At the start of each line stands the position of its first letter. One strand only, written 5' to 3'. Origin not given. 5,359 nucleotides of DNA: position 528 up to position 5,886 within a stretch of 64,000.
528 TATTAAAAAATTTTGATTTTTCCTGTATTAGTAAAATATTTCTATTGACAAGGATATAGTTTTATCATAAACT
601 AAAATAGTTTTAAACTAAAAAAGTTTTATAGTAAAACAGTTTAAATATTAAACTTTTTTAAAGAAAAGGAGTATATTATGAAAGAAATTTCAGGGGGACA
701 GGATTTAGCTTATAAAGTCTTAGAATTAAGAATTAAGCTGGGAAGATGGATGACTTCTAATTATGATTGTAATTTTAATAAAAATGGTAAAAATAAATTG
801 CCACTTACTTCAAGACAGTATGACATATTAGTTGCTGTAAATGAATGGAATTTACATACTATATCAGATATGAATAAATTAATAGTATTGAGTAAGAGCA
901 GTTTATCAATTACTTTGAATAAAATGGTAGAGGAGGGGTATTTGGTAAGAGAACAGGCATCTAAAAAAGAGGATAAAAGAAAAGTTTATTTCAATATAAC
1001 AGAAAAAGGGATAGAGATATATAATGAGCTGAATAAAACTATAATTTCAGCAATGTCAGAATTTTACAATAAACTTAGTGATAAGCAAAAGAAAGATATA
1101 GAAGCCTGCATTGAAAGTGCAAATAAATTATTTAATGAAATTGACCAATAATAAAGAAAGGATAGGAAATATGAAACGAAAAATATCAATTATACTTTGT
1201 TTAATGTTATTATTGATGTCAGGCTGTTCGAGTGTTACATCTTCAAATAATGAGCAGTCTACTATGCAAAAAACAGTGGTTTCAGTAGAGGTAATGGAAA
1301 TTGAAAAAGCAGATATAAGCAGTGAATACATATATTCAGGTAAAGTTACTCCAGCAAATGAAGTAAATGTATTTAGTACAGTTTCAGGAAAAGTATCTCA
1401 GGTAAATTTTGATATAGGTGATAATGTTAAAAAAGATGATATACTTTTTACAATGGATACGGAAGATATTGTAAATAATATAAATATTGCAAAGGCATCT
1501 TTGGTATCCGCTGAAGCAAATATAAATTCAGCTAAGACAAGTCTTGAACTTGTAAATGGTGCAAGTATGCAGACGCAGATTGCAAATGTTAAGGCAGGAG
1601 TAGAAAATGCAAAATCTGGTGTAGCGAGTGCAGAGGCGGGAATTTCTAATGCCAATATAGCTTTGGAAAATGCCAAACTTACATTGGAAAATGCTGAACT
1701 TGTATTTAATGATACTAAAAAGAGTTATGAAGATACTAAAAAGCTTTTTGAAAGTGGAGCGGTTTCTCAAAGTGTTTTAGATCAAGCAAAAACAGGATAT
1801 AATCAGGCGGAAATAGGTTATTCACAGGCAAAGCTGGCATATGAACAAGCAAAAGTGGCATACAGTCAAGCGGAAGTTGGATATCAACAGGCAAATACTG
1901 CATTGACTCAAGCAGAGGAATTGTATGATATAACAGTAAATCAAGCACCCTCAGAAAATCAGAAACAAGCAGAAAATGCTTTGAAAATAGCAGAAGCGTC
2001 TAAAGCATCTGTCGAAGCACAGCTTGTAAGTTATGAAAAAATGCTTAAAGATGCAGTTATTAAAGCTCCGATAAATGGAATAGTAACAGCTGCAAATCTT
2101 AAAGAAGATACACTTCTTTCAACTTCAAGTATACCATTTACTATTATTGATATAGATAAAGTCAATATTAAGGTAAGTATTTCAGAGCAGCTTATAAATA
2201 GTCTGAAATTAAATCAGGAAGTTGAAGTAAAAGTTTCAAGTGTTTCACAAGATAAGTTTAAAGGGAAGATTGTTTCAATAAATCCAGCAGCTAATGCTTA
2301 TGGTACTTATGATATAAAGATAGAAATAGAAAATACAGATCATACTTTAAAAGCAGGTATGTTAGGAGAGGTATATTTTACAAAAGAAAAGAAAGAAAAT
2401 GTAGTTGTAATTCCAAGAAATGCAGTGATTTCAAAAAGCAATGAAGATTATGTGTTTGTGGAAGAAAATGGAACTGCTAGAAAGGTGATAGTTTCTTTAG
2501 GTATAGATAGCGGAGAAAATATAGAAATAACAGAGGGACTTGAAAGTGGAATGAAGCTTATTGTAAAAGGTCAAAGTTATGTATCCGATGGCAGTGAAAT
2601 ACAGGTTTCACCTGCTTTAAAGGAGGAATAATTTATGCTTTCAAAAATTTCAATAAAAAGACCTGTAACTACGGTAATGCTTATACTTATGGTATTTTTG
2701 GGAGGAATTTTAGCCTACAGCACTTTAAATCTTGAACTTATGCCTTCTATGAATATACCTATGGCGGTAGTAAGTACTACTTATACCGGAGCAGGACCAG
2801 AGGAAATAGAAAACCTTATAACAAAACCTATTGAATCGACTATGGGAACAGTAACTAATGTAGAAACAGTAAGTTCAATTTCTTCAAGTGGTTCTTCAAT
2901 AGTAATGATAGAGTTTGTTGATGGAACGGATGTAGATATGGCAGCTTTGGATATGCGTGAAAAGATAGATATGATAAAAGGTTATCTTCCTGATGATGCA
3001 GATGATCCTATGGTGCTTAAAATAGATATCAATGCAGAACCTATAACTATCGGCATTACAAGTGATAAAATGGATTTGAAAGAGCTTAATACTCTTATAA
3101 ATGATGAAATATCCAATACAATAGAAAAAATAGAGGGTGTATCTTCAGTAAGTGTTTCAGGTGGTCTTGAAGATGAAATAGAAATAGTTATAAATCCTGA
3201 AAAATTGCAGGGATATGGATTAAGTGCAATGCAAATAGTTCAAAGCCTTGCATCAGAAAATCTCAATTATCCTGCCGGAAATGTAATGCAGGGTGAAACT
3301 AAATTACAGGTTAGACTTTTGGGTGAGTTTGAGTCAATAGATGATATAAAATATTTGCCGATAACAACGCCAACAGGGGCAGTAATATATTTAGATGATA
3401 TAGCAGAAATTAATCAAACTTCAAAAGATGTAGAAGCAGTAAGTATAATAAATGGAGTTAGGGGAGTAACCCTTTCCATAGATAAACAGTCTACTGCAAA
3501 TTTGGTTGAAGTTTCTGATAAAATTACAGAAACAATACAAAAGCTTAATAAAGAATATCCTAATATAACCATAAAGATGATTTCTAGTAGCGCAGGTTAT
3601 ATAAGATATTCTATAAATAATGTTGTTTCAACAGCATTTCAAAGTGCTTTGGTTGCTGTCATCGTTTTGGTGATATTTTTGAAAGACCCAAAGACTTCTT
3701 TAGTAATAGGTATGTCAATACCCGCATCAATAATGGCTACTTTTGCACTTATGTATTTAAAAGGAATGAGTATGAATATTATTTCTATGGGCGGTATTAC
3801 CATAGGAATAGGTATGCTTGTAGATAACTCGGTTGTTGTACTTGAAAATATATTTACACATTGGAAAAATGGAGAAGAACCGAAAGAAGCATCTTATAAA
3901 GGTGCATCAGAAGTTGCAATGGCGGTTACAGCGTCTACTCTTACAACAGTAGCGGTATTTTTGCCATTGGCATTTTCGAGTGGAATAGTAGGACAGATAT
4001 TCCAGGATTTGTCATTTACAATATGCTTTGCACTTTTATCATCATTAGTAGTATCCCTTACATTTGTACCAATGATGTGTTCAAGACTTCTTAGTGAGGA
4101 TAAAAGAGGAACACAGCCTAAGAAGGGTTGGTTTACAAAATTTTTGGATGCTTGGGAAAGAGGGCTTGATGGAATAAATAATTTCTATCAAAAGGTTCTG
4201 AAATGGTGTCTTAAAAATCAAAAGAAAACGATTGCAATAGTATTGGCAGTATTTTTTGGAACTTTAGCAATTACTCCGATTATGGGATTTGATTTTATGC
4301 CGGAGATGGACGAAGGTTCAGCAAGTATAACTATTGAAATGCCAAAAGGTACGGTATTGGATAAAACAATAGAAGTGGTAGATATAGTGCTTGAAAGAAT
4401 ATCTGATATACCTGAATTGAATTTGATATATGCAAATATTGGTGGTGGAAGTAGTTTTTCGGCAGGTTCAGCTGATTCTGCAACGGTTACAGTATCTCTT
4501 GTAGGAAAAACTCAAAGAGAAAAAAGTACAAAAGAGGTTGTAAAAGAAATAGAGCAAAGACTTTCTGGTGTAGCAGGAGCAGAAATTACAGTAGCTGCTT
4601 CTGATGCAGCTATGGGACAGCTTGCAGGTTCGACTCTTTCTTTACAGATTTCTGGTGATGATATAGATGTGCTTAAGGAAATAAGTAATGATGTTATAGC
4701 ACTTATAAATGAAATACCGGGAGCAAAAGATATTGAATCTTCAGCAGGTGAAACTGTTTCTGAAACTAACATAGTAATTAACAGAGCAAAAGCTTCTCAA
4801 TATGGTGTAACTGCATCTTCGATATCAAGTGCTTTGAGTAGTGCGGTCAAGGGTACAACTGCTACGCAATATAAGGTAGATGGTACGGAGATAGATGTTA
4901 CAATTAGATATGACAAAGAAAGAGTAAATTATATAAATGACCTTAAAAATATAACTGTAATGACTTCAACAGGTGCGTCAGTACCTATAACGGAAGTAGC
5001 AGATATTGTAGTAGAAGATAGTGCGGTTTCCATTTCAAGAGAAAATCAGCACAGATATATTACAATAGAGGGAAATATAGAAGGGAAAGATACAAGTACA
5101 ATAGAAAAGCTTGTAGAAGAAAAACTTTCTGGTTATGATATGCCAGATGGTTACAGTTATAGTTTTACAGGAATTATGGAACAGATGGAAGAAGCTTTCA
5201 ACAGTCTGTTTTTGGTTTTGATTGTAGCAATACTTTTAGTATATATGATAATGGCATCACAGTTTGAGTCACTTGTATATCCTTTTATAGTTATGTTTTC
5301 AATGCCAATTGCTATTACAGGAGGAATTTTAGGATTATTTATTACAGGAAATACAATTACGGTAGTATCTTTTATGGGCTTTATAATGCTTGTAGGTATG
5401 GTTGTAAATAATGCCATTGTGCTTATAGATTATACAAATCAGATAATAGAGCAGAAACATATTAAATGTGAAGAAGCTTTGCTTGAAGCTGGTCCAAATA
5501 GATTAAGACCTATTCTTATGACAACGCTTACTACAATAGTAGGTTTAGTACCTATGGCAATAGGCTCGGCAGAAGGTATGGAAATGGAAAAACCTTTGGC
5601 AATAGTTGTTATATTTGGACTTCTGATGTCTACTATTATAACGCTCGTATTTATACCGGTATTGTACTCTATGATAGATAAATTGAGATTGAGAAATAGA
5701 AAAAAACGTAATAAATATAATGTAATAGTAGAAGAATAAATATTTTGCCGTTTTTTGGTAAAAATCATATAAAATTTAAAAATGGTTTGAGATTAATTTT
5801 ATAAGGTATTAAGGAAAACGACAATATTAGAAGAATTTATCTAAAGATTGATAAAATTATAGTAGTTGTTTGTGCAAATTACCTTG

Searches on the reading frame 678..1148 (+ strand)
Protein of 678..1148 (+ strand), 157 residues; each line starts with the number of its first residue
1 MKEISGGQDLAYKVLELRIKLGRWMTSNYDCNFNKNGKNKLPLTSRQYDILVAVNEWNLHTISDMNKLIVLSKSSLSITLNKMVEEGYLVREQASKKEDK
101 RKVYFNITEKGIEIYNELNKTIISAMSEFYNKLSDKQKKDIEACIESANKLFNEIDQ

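Call 29: search_protein_families(library=pfam, proteins=[window:678-1148:+])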
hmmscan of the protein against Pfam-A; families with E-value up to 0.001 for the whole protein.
window:678-1148:+ (157 aa): 6 families
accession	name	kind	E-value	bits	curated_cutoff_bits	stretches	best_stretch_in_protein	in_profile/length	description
PF13463.12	HTH_27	-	2.5e-08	34.5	22.2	1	43-111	1-68/68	Winged helix DNA-binding domain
PF01047.28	MarR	-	8.5e-08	32.4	24.6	1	43-103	1-59/59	MarR family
PF22381.2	Staph_reg_Sar_Rot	-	1.6e-07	31.7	27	1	35-118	4-85/85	Transcriptional regulator SarA/Rot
PF12802.13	MarR_2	-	7e-06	26.6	27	1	43-93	3-54/61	MarR family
PF13601.12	HTH_34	-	2.1e-05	25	27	1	61-120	16-74/80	Winged helix DNA-binding domain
PF03551.20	PadR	-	0.00015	22.1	27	1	66-112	24-70/75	Transcriptional regulator PadR-like family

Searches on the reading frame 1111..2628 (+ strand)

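Call 29: search_protein_families(library=pfam, proteins=[window:1111-2628:+])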
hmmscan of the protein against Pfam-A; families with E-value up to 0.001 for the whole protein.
window:1111-2628:+ (506 aa): 4 families
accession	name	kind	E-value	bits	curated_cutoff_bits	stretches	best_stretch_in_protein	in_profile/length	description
PF16576.10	HlyD_D23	-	3.6e-22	79.1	30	1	264-418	55-213/214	Barrel-sandwich domain of CusB or HlyD membrane-fusion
PF13437.12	HlyD_3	-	2.5e-12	47.9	22.2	1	316-416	1-106/106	HlyD family secretion protein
PF02321.23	OEP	-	2.6e-06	27.8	22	1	151-253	82-184/187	Outer membrane efflux protein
PF13533.13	Biotin_lipoyl_2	-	1.1e-05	25.6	29.8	1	85-116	1-32/32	Biotin-lipoyl like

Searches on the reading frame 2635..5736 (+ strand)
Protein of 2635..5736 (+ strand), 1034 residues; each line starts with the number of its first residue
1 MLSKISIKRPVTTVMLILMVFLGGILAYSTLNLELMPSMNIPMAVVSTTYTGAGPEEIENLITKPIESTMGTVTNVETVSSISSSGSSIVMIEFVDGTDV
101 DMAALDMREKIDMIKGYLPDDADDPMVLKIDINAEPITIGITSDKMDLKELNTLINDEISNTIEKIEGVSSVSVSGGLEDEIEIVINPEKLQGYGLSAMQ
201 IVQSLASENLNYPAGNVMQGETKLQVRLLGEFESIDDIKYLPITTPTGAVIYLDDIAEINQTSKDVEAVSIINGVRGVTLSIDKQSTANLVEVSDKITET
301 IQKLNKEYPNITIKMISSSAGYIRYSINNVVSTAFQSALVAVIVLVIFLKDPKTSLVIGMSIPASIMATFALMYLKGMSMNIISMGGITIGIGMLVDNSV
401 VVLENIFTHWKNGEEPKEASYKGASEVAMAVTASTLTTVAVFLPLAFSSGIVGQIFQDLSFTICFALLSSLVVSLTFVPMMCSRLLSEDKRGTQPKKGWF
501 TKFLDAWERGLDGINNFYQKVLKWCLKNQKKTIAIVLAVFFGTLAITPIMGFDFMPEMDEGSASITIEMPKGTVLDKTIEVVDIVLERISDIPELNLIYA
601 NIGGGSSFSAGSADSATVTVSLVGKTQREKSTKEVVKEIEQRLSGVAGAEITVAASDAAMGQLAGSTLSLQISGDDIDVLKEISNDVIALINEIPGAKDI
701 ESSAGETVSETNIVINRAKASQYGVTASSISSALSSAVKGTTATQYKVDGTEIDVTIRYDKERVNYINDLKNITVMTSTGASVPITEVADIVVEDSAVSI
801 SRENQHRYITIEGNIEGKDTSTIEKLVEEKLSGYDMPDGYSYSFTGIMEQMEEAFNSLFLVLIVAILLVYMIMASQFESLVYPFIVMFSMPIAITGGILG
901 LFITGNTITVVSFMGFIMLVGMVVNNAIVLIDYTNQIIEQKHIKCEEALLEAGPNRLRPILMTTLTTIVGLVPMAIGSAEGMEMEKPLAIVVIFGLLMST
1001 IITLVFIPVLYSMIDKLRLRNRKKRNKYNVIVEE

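Call 29: search_protein_families(library=pfam, proteins=[window:2635-5736:+])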
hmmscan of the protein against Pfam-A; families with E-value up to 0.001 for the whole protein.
window:2635-5736:+ (1034 aa): 2 families
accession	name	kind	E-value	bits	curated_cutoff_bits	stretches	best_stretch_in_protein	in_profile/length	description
PF00873.25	ACR_tran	-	4.9e-259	862.6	28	1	3-1014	2-1020/1021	AcrB/AcrD/AcrF family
PF03176.21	MMPL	-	7e-14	51.9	20.5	2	331-492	146-313/333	MMPL family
